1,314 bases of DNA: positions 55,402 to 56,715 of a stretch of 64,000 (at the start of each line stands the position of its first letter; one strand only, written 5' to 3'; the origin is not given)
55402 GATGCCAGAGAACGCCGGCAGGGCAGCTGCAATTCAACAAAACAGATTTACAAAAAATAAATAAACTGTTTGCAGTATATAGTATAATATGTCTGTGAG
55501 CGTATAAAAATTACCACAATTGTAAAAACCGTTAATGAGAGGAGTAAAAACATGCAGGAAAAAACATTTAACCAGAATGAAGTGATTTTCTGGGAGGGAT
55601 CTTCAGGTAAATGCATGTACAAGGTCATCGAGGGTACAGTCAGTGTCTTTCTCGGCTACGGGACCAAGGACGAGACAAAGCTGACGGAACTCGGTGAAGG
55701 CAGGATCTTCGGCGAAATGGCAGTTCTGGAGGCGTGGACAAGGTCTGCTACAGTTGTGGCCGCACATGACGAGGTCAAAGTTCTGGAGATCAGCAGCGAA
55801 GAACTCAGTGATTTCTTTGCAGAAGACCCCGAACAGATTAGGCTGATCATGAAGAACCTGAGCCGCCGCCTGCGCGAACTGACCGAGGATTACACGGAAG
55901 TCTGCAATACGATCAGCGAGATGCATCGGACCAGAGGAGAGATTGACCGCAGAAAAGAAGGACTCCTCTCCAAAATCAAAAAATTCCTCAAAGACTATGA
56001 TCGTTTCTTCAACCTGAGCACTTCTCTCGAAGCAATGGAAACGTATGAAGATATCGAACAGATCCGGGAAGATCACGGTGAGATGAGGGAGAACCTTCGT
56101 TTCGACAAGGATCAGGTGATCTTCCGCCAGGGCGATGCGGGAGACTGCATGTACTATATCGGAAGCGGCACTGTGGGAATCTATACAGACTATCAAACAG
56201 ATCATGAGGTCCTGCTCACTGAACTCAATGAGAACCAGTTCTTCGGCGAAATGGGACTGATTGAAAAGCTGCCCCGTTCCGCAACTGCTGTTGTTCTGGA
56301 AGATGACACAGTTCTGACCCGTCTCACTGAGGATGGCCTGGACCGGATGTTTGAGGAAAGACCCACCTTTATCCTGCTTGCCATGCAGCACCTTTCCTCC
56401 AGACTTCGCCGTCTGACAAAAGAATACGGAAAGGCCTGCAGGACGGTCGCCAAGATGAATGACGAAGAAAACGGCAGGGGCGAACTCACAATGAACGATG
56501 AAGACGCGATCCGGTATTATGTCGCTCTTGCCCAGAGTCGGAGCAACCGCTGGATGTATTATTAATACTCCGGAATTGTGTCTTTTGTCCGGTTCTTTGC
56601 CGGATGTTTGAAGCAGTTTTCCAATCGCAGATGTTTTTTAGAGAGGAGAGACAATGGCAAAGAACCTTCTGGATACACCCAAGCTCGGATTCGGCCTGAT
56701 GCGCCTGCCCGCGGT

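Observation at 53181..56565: Candidate cGMP signalling module in a Firmicute: PAS-guanylyl cyclase, TIM-barrel hydrolase and tandem cNMP receptor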

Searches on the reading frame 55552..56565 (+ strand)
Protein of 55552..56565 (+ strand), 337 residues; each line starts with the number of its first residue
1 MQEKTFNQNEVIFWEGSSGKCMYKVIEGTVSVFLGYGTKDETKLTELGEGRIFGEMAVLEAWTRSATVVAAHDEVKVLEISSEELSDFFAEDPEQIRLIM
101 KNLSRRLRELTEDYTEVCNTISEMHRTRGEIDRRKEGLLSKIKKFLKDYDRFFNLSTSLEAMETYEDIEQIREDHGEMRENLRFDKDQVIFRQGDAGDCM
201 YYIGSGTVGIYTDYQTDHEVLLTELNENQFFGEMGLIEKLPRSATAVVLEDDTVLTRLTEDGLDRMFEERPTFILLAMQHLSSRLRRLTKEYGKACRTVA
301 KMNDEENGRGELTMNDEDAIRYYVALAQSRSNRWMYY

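Call 3: search_protein_families(library=pfam, proteins=[window:55552-56565:+], max_evalue=0.01)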
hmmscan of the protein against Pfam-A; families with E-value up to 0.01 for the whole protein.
window:55552-56565:+ (337 aa): 3 families
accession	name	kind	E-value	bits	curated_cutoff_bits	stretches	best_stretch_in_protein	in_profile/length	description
PF00027.35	cNMP_binding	-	1.9e-40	137.1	27.5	2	183-269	3-88/89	Cyclic nucleotide-binding domain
PF12186.13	AcylCoA_dehyd_C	-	0.0068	16.9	27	0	277-306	20-49/111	Acyl-CoA dehydrogenase C terminal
PF04458.17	DUF505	-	0.0078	15.1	28.7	0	41-175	253-387/622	Protein of unknown function (DUF505)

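Call 4: search_protein_families(library=ncbifam, proteins=[window:55552-56565:+], max_evalue=0.01)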
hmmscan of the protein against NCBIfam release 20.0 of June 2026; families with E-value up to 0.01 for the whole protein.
window:55552-56565:+ (337 aa): 10 families
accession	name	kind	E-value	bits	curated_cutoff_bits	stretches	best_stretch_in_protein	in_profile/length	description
NF008732.0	PRK11753.1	equivalog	2.7e-28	98.9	266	2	182-292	26-136/214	cAMP-activated global transcriptional regulator CRP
TIGR03896.1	cyc_nuc_ocin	subfamily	1.3e-13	51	161.05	2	6-107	13-117/317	bacteriocin-type transport-associated protein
NF041163.2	encap_f2b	equivalog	1.1e-12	47.8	400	2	2-126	96-219/450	family 2B encapsulin nanocompartment shell protein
NF058543.1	ActPatMycb56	equivalog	7.4e-12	44.7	460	2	181-251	21-90/317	acetyltransferase Pat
TIGR03697.1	NtcA_cyano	equivalog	3.5e-11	43.2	244.95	2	189-286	3-101/193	global nitrogen regulator NtcA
NF007707.0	PRK10402.1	subfamily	4.8e-09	36.1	180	1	162-255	14-107/226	transcriptional regulator YeiL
NF052518.1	TransRegLdrP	equivalog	3.8e-06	27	300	0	183-249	3-69/195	transcriptional regulator LdrP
NF006901.0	PRK09392.1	equivalog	2.8e-05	23.6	211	0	6-111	35-138/236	transcriptional activator FtrB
NF050806.1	TransRegFixKCaul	equivalog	3.3e-05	23.2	300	0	4-101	26-119/215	transcriptional regulator FixK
NF008365.0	PRK11161.1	subfamily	0.00011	21.6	228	0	184-219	52-87/250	fumarate/nitrate reduction transcriptional regulator Fnr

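Call 21: search_solved_structures(query=window:55552-56565:+, max_evalue=0.001, show_alignments=4)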
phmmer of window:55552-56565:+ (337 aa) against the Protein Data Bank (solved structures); distinct sequences matched with E-value up to 0.001: 122 (the best 60 are shown).
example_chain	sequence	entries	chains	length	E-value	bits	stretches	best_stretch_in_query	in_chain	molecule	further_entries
6hq3_A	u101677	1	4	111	3.5e-15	59.4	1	183-287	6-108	EAL Enzyme Bd1971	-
6hq2_A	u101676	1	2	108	6.5e-15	58.5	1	183-287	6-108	EAL Enzyme Bd1971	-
6hq5_A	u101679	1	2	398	8.6e-15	58.1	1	183-311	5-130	EAL Enzyme Bd1971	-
6hq4_A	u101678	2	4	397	1e-14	57.8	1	184-311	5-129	EAL Enzyme Bd1971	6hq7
6no7_B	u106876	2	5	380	1.7e-13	53.8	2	90-247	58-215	cAMP-dependent protein kinase type I-alpha regulatory subunit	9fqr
4mx3_A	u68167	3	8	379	1.7e-13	53.8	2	90-247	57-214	cAMP-dependent protein kinase type I-alpha regulatory subunit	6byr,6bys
9edc_B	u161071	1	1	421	2.5e-13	53.3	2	90-247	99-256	cAMP-dependent protein kinase type I-alpha regulatory subunit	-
5dyk_A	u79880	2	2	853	5.5e-13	52.2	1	183-251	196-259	CGMP-dependent protein kinase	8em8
3of1_A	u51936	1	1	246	5.9e-13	52.1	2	140-267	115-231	cAMP-dependent protein kinase regulatory subunit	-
9edd_B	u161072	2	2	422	6.4e-13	51.9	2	90-247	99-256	cAMP-dependent protein kinase type I-alpha regulatory subunit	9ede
4din_B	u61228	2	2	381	7.3e-13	51.7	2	141-248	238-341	cAMP-dependent protein kinase type I-beta regulatory subunit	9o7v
5jr7_B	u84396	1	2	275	8.5e-13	51.5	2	135-247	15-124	cAMP-dependent protein kinase type I-alpha regulatory subunit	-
1rgs_A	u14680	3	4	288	9.8e-13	51.3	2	135-247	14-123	CAMP DEPENDENT PROTEIN KINASE | cAMP-dependent protein kinase type I-alpha regulatory chain | cAMP-dependent protein kinase type I-alpha regulatory subunit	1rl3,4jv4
1ne4_A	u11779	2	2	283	1.2e-12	51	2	137-247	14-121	cAMP-dependent protein kinase type I-alpha regulatory chain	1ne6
7ssb_A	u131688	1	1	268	1.6e-12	50.6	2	159-255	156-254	cGMP-dependent protein kinase 1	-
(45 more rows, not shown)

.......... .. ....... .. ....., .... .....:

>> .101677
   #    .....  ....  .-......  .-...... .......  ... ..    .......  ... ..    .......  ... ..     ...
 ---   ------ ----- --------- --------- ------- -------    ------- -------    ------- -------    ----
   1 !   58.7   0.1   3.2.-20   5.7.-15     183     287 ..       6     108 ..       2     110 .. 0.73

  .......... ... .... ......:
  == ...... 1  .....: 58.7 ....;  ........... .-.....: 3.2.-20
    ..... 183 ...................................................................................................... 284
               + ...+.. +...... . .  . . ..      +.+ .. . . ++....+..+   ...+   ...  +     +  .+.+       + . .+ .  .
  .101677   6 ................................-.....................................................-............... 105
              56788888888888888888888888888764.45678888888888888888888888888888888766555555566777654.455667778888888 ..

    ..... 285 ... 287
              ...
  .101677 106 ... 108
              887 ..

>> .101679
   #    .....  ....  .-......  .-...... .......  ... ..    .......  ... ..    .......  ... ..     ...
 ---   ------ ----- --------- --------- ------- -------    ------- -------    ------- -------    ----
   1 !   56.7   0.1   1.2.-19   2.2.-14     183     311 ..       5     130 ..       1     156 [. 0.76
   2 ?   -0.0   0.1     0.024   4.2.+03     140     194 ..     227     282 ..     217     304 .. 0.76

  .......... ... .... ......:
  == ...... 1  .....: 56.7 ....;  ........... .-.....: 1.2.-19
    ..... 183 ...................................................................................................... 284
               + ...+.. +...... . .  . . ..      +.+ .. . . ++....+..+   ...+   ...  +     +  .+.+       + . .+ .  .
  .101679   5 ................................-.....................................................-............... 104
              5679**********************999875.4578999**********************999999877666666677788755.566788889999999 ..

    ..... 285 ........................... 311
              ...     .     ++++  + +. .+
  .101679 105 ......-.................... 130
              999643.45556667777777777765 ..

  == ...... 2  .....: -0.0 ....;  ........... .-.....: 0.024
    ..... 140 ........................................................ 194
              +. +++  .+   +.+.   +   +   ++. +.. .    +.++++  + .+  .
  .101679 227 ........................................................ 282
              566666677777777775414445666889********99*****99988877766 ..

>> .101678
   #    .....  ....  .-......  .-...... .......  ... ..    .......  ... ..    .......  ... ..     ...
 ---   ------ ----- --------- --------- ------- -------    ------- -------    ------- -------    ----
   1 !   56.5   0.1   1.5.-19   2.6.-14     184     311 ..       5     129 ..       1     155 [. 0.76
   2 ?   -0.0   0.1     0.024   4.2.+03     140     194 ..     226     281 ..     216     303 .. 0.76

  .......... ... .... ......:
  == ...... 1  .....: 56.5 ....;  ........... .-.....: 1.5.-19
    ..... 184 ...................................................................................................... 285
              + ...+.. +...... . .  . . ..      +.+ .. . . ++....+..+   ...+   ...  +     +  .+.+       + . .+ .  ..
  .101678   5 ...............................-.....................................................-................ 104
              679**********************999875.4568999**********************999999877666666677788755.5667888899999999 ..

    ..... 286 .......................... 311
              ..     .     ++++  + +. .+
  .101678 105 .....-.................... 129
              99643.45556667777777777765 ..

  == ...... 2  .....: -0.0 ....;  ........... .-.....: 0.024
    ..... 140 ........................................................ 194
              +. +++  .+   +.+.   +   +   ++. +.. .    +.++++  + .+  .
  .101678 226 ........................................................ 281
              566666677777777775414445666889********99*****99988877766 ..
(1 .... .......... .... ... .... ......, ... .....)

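Call 47: search_protein_families(library=padloc, proteins=[window:55552-56565:+], max_evalue=0.01)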
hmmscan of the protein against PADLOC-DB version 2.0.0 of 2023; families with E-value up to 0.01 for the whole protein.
window:55552-56565:+ (337 aa): 7 families
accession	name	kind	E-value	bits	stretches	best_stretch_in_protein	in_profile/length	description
PDLC02371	PycTIR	-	1.5e-25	88.1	2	4-109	40-140/288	-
PDLC00731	Effector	-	2.5e-24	83.8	2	5-109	44-143/306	TIR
PDLC00732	Effector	-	2.9e-20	70.4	2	4-110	39-140/301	TIR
PDLC00730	Effector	-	2.1e-12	44.9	2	5-109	60-160/299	TIR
PDLC00734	PycC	-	1.5e-11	42.1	2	4-107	36-135/374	Pycsar cyclase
PDLC03865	LmuB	-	0.0019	14.5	1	79-184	721-824/1007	-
PDLC02777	SspC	-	0.0032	13.6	1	245-328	802-881/1097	SspC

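Call 55: find_homologous_proteins(query=window:55552-56565:+, max_evalue=1e-8)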
Query window:55552-56565:+ (337 aa): 856 proteins with E <= 1e-8 among 5426 candidates; the best 120 are listed.
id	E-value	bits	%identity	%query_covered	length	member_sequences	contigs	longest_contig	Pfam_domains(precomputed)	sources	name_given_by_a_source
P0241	1.6e-209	713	95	100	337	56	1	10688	PF00027.36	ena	-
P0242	7.2e-202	688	91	100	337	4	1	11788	PF00027.36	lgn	-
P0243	2.1e-186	637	83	100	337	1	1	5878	PF00027.36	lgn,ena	-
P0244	1.4e-185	634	83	100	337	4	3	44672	PF00027.36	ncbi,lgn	-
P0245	5.2e-182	622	81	100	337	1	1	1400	PF00027.36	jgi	jgi:CRP-like cAMP-binding protein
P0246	2.2e-172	591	78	100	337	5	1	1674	PF00027.36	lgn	-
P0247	3.2e-161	554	73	100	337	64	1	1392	PF00027.36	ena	-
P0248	9.5e-158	543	72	100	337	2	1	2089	PF00027.36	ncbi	-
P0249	6.1e-157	540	72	100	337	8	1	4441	PF00027.36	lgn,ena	-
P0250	8.0e-155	533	70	100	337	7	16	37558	PF00027.36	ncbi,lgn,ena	-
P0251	6.5e-151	520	72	100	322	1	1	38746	PF00027.36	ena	-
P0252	1.5e-149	516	68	100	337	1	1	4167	PF00027.36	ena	-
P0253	2.2e-148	512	68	100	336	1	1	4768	PF00027.36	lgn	-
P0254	2.5e-148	512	69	100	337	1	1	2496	PF00027.36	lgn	-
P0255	1.5e-147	509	68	100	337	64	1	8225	PF00027.36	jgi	-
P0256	1.6e-146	506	68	100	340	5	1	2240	PF00027.36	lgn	-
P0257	8.5e-142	490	65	100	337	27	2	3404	PF00027.36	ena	-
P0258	7.1e-137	474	65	100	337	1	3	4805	PF00027.36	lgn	-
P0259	7.7e-136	471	65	100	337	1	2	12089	PF00027.36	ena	-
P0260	1.2e-122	427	60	100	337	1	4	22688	PF00027.36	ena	-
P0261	6.3e-116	405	72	75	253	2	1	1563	PF00027.36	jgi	jgi:CRP-like cAMP-binding protein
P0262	1.6e-113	397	56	100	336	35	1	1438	PF00027.36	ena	-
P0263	6.8e-113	395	56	100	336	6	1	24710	PF00027.36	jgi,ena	-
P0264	1.2e-103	365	54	100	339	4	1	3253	PF00027.36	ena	-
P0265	3.2e-101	357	53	100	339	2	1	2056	PF00027.36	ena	-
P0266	6.6e-101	356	53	100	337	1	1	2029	PF00027.36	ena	-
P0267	5.6e-99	350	54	97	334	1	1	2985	PF00027.36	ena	-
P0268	5.9e-97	343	72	64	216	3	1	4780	PF00027.36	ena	-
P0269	1.2e-96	342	53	98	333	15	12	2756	PF00027.36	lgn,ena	-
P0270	6.6e-96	339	51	98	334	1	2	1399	PF00027.36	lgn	-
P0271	1.4e-95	338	52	99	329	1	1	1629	PF00027.36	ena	-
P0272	1.9e-95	338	52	99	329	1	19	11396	PF00027.36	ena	-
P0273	2.3e-95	338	52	99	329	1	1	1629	PF00027.36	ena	-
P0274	2.4e-95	338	53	100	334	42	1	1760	PF00027.36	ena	-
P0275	2.5e-95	338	52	99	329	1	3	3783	PF00027.36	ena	-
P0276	3.4e-95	337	52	99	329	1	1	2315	PF00027.36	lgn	-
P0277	3.5e-95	337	52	99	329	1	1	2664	PF00027.36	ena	-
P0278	4.4e-95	337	52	99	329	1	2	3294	PF00027.36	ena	-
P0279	1.3e-94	335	52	99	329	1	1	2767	PF00027.36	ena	-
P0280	1.3e-94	335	52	99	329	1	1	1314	PF00027.36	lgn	-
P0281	1.3e-94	335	52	99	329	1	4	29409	PF00027.36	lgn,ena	-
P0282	2.1e-94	335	52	99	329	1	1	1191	PF00027.36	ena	-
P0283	2.8e-94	334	53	96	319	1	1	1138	PF00027.36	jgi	jgi:CRP-like cAMP-binding protein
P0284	6.9e-94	333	52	99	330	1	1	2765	PF00027.36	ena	-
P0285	1.3e-93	332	52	99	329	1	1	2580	PF00027.36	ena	-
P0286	2.2e-93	331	52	100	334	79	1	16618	PF00027.36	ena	-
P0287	3.2e-93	331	89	49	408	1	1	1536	PF13287.13,PF13290.14,PF00027.36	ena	-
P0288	2.3e-92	328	51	99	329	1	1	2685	PF00027.36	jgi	-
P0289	5.8e-92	326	50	99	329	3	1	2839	PF00027.36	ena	-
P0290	6.6e-92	326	49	99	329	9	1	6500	PF00027.36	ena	-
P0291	1.4e-91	325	51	99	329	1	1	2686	PF00027.36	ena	-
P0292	2.1e-91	325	50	99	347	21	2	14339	PF00027.36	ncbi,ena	-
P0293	1.1e-90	322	51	100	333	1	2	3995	PF00027.36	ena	-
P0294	1.3e-90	322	50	99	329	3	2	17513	PF00027.36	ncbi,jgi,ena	-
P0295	3.5e-90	321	49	99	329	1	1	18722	PF00027.36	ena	-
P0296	4.1e-90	320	49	97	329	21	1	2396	PF00027.36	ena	-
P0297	8.3e-90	319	49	99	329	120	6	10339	PF00027.36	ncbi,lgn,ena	-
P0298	6.7e-89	316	49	99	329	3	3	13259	PF00027.36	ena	-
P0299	5.7e-88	313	49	99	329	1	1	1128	PF00027.36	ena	-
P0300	1.1e-87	312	50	99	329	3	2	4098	PF00027.36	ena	-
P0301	2.2e-87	311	49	99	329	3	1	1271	PF00027.36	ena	-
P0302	2.9e-87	311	49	100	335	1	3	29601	PF00027.36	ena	-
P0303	3.4e-87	311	50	100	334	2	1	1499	PF00027.36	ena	-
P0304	3.6e-87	311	49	100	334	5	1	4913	PF00027.36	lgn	-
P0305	9.8e-84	299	45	100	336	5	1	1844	PF00027.36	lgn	-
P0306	5.3e-82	294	46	100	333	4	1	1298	PF00027.36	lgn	-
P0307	2.6e-80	288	48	91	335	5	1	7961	PF00027.36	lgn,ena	-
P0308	2.0e-79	285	50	92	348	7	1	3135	PF00027.36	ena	-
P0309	3.7e-78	281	40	97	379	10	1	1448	PF00027.36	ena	-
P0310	1.1e-77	280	39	98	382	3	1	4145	PF00027.36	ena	-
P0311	1.3e-77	279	43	91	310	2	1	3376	PF00027.36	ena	-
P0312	1.4e-77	279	44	98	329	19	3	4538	PF00027.36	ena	-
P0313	3.5e-77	278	46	91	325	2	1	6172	PF00027.36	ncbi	-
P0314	1.4e-76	276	46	92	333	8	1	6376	PF00027.36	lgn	-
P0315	1.9e-75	272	46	91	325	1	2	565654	PF00027.36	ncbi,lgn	-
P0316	3.1e-75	272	45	91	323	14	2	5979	PF00027.36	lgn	-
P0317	4.0e-75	271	47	90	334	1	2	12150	PF00027.36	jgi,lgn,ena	-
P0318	4.2e-75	271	48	91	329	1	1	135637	PF00027.36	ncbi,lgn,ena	-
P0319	1.0e-74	270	43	96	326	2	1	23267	PF00027.36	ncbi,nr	ncbi:MAG: cyclic nucleotide-binding domain-containing protein [Lachnospiraceae bacterium]|nr:cyclic 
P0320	1.2e-74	270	45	90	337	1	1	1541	PF00027.36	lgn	-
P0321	1.2e-74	270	43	99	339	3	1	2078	PF00027.36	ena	-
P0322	2.3e-74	269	44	99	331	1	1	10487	PF00027.36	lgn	-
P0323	2.5e-74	269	44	93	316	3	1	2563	PF00027.36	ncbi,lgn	-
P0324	2.7e-74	268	46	91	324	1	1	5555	PF00027.36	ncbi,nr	ncbi:MAG: cyclic nucleotide-binding domain-containing protein [Lachnospiraceae bacterium]|nr:cyclic 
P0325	3.2e-74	268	48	91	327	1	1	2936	PF00027.36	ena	-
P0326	6.8e-74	267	45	91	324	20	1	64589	PF00027.36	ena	-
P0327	8.0e-74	267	48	91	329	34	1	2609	PF00027.36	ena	-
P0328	9.3e-74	267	45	91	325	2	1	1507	PF00027.36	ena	-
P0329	9.6e-74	267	45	92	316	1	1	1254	PF00027.36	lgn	-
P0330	9.7e-74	267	44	94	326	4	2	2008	PF00027.36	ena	-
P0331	1.1e-73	266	47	91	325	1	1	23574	PF00027.36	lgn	-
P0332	1.2e-73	266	47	89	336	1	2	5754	PF00027.36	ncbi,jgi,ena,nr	ncbi:MAG: cyclic nucleotide-binding domain-containing protein [Clostridium lundense]|nr:cyclic nucle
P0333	1.3e-73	266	65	59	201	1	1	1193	PF00027.36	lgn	-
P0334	1.6e-73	266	44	96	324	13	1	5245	PF00027.36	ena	-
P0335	1.9e-73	266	47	91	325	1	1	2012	PF00027.36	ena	-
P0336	1.9e-73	266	47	91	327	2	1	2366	PF00027.36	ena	-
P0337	2.9e-73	265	47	88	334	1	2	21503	PF00027.36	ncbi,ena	-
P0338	3.1e-73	265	45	94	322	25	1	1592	PF00027.36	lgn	-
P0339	3.6e-73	265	45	90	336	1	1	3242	PF00027.36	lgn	-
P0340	3.7e-73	265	46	91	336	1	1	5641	PF00027.36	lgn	-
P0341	3.7e-73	265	43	93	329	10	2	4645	PF00027.36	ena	-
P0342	4.5e-73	264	45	94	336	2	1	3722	PF00027.36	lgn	-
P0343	8.7e-73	263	43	95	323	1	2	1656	PF00027.36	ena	-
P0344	1.2e-72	263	47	90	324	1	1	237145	PF00027.36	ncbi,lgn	-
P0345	2.2e-72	262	47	91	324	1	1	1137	PF00027.36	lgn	-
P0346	2.6e-72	262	45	91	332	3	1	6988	PF00027.36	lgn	-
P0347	3.8e-72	261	46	89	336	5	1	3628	PF00027.36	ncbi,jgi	jgi:CRP-like cAMP-binding protein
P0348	3.9e-72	261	43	94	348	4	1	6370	PF00027.36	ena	-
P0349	4.0e-72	261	46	91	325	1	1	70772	PF00027.36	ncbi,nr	ncbi:MAG: cyclic nucleotide-binding domain-containing protein [Lachnospiraceae bacterium]|nr:cyclic 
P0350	4.2e-72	261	45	91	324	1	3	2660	PF00027.36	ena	-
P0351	5.1e-72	261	47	91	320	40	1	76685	PF00027.36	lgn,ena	-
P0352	5.3e-72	261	46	86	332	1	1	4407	PF00027.36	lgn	-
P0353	5.8e-72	261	44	93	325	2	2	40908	PF00027.36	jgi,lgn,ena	-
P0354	6.2e-72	261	43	96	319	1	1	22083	PF00027.36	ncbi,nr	ncbi:MAG: cyclic nucleotide-binding domain-containing protein [Lachnospiraceae bacterium]|nr:cyclic 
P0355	6.9e-72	261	44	93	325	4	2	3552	PF00027.36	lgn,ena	-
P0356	8.3e-72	260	46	88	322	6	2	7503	PF00027.36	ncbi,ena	-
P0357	9.4e-72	260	43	96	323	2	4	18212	PF00027.36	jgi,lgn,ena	jgi:CRP-like cAMP-binding protein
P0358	1.1e-71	260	44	86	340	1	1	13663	PF00027.36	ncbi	-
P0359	1.1e-71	260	46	91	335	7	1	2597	PF00027.36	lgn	-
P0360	1.2e-71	260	43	91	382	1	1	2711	PF00027.36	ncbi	-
